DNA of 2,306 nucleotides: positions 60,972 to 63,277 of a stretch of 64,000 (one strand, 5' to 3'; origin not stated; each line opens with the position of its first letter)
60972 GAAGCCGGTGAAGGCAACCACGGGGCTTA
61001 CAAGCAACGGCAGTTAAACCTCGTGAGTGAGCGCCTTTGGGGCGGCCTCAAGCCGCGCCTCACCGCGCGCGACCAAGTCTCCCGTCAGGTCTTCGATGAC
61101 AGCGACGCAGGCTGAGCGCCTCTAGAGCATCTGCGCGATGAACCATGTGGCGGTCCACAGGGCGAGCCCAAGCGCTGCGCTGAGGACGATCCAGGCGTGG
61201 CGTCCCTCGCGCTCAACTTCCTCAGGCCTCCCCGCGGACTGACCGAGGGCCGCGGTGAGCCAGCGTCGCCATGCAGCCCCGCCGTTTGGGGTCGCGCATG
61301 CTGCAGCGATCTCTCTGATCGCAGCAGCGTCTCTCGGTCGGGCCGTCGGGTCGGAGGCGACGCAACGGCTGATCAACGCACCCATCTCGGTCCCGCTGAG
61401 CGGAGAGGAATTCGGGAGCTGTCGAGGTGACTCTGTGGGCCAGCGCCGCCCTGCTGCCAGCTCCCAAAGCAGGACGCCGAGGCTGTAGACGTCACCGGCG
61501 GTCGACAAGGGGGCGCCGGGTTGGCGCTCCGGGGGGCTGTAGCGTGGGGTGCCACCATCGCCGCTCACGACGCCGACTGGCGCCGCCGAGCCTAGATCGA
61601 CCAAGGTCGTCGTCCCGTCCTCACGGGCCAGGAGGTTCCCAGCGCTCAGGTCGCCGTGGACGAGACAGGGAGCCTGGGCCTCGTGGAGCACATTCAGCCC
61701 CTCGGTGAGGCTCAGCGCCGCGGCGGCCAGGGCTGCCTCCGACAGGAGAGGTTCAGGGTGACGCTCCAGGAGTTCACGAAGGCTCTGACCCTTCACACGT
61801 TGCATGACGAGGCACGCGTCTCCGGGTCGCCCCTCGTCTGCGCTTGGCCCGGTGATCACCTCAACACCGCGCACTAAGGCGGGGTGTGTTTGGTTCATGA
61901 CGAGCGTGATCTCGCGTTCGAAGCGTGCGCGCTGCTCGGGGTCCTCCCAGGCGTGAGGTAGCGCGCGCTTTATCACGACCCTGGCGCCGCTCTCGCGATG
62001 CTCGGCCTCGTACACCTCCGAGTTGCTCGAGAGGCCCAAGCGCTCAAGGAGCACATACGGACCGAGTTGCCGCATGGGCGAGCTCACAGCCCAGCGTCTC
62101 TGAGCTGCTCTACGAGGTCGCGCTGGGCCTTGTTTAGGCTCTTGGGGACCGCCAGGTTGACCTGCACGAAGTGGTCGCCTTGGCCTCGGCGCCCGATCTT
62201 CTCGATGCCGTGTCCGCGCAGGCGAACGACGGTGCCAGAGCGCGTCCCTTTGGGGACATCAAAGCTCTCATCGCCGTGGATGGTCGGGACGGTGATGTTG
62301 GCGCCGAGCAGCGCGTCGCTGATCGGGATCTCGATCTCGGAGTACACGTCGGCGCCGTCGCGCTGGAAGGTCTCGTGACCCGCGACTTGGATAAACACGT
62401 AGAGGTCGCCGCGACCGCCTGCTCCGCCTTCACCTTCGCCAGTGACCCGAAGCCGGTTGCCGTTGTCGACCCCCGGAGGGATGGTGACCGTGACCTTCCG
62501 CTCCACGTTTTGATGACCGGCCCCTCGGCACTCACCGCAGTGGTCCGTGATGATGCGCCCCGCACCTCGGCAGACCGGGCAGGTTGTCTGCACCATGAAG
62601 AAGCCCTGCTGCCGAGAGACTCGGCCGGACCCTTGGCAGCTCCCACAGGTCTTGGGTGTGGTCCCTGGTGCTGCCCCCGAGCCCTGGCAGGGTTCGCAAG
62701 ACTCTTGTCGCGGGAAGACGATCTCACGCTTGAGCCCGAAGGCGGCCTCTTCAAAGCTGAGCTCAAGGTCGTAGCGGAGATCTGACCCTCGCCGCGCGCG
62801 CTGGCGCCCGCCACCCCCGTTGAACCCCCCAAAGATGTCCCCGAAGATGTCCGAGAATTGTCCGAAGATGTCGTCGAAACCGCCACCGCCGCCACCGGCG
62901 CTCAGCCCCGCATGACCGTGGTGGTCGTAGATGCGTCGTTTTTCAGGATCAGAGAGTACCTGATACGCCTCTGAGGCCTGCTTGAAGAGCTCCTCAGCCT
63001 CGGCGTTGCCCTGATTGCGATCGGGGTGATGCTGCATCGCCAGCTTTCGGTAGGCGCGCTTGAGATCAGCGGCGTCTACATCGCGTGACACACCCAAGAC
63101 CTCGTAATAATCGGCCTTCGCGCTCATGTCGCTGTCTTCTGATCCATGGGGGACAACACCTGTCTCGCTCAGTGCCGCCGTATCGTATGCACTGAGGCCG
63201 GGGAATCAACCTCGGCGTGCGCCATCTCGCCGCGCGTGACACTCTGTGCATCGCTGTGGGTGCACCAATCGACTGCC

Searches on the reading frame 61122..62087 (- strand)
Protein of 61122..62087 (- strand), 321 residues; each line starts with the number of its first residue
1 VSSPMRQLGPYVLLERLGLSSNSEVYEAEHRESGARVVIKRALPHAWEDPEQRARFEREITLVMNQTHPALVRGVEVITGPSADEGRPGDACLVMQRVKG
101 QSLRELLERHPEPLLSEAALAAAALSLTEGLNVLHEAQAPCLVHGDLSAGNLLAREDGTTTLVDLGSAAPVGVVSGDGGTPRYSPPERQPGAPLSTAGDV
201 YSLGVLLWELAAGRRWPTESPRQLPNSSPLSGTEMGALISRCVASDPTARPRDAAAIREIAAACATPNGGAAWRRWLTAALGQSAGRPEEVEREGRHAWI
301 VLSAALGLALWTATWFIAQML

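Call 76: search_protein_families(library=pfam, proteins=[window:61122-62087:-], max_evalue=0.0001)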
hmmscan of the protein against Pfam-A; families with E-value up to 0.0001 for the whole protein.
window:61122-62087:- (321 aa): 3 families
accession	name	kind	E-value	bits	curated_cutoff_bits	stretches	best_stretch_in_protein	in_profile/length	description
PF00069.31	Pkinase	-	2.8e-26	92.9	31.7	1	11-216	1-196/263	Protein kinase domain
PF07714.23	PK_Tyr_Ser-Thr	-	6.7e-21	75.2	23.1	1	13-251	3-249/258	Protein tyrosine and serine/threonine kinase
PF01636.29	APH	-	4.5e-09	36.9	23.2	0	133-168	164-197/239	Phosphotransferase enzyme family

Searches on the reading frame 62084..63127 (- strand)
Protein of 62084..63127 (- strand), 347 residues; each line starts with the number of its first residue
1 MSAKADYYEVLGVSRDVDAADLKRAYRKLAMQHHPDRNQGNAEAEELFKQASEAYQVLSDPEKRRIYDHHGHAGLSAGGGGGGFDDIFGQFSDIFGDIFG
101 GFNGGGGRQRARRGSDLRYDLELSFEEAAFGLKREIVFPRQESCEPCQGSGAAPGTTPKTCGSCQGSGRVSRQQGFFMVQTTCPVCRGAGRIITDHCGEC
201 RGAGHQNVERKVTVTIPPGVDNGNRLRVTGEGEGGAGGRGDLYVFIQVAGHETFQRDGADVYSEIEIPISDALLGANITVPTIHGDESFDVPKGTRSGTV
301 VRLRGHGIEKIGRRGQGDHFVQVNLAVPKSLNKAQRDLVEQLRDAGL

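Call 76: search_protein_families(library=pfam, proteins=[window:62084-63127:-], max_evalue=0.0001)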
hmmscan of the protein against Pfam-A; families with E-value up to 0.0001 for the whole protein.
window:62084-63127:- (347 aa): 3 families
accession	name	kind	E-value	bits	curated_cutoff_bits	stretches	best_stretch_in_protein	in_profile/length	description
PF01556.23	DnaJ_C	-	1.6e-44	152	26.6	1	117-328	1-152/152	DnaJ C terminal domain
PF00226.36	DnaJ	-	4e-27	94.5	27.8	1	6-68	1-63/63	DnaJ domain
PF00684.25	DnaJ_CXXCXGXG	-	7.6e-15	55.4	32.7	1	144-204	1-65/65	DnaJ central domain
